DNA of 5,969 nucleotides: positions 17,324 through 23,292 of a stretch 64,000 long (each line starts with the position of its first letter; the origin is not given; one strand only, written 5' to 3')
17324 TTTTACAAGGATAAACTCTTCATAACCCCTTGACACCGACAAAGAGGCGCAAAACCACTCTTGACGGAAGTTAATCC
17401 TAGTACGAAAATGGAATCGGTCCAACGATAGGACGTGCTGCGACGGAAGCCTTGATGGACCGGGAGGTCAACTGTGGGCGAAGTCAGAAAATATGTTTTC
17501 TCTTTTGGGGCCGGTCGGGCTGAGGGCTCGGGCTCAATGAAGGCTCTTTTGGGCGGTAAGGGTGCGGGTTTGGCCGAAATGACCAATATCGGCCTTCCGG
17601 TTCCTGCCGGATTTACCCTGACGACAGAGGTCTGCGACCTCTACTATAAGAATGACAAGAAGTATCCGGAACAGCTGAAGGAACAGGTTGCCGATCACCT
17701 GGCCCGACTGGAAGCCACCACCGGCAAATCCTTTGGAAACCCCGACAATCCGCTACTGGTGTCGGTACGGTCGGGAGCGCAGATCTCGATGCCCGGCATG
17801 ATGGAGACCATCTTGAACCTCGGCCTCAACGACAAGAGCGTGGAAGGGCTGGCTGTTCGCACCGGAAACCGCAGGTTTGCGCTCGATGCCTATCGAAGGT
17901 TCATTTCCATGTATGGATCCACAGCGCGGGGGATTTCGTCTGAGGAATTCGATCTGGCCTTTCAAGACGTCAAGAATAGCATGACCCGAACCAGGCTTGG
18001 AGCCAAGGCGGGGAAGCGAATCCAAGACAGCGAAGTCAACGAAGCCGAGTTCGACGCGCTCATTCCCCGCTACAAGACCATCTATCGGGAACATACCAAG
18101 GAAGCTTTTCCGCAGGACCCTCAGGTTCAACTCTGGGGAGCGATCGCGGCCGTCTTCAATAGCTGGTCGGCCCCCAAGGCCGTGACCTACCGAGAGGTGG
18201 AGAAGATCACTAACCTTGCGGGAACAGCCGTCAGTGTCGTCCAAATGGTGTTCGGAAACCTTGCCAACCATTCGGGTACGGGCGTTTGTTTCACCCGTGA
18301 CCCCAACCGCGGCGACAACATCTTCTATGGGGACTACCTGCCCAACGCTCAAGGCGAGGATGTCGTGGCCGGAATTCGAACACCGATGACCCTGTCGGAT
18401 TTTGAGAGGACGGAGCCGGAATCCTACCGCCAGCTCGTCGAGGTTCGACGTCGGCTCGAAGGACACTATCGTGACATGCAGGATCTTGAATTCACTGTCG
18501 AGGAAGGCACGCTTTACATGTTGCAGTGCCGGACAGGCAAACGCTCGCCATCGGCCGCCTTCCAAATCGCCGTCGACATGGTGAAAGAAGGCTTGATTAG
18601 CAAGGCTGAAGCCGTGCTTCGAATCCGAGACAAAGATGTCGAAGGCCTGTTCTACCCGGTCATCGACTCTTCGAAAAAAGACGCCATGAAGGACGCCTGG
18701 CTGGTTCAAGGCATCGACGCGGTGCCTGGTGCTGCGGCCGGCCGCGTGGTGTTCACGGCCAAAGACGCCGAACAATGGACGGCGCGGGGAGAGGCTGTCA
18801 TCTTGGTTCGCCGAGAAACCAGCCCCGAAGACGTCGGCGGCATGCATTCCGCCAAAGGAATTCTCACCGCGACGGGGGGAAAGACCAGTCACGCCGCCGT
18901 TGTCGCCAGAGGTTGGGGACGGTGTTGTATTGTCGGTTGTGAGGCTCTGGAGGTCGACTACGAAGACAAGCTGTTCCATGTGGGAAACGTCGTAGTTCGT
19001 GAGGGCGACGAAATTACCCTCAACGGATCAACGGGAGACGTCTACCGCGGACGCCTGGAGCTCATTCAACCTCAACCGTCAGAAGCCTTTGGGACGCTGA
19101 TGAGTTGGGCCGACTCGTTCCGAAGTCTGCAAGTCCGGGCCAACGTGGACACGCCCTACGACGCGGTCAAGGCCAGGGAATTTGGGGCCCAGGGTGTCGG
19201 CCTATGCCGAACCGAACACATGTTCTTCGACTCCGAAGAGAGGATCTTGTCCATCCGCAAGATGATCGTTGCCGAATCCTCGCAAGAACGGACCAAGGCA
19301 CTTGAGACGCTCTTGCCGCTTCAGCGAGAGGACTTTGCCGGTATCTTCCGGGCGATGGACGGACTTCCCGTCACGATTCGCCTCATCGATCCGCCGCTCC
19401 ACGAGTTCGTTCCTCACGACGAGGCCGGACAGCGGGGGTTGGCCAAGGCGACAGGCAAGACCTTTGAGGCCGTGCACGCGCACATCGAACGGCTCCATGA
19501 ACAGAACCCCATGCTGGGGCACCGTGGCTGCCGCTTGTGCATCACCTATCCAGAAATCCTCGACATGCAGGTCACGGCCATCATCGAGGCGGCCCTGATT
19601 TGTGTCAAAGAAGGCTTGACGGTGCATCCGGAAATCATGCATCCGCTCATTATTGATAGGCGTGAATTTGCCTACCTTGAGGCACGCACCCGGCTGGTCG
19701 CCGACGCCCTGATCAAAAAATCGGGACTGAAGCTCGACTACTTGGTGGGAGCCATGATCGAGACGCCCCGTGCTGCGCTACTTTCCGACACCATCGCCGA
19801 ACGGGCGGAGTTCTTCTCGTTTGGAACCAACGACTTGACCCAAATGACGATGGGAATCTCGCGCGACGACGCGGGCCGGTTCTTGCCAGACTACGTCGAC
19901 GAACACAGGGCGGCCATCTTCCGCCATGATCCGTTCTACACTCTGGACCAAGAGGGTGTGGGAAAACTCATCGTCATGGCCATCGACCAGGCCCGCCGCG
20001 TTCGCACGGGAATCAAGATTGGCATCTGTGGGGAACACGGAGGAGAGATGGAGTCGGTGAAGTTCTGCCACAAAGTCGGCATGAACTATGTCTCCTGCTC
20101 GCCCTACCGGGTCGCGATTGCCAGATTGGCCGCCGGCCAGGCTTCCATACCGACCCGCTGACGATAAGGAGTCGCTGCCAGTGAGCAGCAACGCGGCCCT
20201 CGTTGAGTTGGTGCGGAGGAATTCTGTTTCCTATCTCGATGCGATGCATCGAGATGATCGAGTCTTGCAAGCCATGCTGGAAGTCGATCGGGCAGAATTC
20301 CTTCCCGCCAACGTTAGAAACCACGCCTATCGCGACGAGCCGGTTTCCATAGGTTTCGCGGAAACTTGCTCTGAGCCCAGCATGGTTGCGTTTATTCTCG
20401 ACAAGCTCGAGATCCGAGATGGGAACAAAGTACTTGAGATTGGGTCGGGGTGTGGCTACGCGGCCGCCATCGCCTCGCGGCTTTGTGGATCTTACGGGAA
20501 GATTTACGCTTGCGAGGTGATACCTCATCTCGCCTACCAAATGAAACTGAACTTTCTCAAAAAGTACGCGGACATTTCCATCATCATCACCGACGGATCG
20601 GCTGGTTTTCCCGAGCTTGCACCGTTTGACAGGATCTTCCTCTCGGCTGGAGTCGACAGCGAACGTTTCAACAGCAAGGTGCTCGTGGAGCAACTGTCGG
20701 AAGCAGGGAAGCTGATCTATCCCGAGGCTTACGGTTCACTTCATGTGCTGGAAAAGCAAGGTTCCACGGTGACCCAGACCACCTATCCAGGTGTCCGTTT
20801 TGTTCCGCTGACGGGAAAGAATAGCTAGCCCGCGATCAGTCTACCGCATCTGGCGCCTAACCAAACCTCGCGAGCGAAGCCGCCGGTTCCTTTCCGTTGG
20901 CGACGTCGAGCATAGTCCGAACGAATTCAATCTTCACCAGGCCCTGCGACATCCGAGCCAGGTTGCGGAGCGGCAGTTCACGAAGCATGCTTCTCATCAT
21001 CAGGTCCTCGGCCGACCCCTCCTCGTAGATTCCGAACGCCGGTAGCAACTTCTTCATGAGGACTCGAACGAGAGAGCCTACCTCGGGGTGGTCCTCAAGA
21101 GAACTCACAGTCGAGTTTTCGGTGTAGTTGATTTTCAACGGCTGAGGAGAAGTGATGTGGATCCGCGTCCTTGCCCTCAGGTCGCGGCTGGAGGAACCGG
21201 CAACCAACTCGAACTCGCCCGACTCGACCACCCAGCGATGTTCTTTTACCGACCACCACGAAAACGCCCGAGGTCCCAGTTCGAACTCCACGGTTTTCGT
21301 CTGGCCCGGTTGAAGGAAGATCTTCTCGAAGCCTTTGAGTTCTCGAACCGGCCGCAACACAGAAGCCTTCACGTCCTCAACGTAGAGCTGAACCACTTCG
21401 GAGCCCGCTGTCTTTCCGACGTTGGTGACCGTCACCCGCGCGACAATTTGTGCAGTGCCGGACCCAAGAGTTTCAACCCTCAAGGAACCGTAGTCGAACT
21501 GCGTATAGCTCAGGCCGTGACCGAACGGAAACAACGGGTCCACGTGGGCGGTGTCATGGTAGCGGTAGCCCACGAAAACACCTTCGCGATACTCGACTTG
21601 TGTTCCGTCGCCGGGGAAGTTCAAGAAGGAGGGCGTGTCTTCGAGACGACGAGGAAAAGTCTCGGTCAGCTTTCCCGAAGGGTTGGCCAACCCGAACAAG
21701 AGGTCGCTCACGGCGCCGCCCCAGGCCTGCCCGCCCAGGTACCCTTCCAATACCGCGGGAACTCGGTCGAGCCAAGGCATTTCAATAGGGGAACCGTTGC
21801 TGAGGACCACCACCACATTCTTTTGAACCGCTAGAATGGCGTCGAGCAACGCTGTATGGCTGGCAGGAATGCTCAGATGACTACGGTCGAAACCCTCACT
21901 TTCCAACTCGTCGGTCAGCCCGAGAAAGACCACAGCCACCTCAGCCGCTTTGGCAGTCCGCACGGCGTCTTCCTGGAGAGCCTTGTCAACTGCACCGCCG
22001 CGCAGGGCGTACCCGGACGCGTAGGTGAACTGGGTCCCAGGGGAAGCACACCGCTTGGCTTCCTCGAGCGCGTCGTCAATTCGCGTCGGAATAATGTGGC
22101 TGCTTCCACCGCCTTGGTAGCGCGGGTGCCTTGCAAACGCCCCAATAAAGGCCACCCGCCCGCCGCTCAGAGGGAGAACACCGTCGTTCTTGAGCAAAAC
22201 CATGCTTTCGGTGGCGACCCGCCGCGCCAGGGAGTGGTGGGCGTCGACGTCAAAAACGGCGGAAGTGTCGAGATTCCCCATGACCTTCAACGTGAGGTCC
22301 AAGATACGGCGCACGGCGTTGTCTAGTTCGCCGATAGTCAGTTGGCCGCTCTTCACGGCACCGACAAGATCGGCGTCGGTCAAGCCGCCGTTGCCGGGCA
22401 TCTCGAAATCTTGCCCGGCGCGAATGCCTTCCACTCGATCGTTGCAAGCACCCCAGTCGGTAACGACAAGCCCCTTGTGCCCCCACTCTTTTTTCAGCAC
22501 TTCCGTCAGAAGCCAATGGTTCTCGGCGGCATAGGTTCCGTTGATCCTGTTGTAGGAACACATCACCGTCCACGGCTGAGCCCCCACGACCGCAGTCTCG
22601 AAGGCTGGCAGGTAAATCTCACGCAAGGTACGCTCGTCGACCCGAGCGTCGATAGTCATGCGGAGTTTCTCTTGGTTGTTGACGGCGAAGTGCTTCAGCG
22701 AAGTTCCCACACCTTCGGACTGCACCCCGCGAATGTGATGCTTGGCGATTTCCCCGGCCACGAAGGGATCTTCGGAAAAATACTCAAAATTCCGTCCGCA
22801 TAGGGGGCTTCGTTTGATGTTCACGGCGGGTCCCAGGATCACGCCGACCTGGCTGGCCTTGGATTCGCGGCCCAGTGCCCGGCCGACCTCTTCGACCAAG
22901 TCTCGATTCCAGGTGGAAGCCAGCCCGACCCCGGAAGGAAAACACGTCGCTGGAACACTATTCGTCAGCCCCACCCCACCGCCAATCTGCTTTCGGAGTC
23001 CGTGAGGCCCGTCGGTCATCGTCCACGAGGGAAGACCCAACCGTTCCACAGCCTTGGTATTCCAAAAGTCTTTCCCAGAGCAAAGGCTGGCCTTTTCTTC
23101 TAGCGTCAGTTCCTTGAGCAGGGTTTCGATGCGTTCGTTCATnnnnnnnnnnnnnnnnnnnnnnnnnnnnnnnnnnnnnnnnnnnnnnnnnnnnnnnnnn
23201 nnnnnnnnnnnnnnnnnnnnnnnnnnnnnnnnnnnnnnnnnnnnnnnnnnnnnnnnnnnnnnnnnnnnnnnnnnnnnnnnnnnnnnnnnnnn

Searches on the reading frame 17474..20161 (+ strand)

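Call 7: search_protein_families(library=pfam, proteins=[window:17474-20161:+])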
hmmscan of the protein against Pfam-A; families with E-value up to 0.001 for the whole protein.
window:17474-20161:+ (895 aa): 3 families
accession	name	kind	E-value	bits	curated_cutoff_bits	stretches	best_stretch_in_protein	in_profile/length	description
PF02896.24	PEP-utilizers_C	-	2.7e-75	253.7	22.8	1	537-889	5-290/293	PEP-utilising enzyme, PEP-binding domain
PF01326.24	PPDK_N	-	3.8e-46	158.3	27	3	64-307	77-220/328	Pyruvate phosphate dikinase, AMP/ATP-binding domain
PF00391.29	PEP-utilizers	-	8.7e-23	80.2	23.1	1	441-521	4-72/72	PEP-utilising enzyme, mobile domain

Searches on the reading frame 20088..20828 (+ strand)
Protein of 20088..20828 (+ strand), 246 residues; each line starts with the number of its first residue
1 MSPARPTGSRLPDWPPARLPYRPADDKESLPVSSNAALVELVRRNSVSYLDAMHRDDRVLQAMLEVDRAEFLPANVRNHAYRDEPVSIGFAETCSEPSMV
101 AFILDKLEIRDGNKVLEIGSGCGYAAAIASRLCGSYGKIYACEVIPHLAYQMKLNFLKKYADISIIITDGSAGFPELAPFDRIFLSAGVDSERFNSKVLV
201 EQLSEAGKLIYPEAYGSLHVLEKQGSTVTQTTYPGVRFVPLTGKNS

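Call 7: search_protein_families(library=pfam, proteins=[window:20088-20828:+])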
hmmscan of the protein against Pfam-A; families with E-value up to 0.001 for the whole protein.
window:20088-20828:+ (246 aa): 3 families
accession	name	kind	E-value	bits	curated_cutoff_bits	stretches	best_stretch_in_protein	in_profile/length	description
PF01135.25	PCMT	-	1.2e-45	156.4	20.3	1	53-245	15-209/210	Protein-L-isoaspartate(D-aspartate) O-methyltransferase (PCMT)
PF01269.23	Fibrillarin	-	0.00012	21.8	27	1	103-169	63-128/227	Fibrillarin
PF01596.23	Methyltransf_3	-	0.00068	19.4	22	0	107-191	40-132/204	O-methyltransferase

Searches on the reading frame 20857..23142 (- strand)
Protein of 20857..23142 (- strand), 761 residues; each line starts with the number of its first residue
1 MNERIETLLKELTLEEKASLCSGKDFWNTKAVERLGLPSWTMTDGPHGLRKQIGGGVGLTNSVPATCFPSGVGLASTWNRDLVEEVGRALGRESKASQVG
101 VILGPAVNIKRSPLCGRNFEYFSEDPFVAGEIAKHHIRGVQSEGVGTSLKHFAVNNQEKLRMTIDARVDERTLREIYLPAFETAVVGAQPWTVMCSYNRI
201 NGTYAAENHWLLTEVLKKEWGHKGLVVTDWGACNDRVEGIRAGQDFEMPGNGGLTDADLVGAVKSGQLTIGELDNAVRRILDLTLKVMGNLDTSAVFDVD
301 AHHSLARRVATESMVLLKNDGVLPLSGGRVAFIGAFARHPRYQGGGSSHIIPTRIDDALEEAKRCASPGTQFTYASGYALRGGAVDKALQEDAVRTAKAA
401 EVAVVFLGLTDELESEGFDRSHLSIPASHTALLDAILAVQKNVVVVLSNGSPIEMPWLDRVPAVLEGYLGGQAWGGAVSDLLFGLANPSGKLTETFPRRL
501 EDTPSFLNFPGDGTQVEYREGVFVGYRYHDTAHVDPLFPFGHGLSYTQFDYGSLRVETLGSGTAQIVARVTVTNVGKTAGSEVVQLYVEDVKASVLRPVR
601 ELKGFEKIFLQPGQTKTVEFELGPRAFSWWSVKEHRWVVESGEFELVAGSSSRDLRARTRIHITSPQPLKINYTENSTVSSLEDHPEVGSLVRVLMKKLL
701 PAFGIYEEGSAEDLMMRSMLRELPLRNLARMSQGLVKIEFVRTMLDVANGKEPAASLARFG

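Call 7: search_protein_families(library=pfam, proteins=[window:20857-23142:-])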
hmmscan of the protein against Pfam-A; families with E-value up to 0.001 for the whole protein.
window:20857-23142:- (761 aa): 3 families
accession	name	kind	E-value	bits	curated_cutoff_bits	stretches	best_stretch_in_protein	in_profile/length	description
PF01915.27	Glyco_hydro_3_C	-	2.2e-49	168.6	31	1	314-546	1-200/200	Glycosyl hydrolase family 3 C-terminal domain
PF00933.27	Glyco_hydro_3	-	5.9e-39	134.8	27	1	53-282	72-315/316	Glycosyl hydrolase family 3 N terminal domain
PF14310.12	Fn3-like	-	1.6e-29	102.3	25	1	582-652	1-71/71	Fibronectin type III-like domain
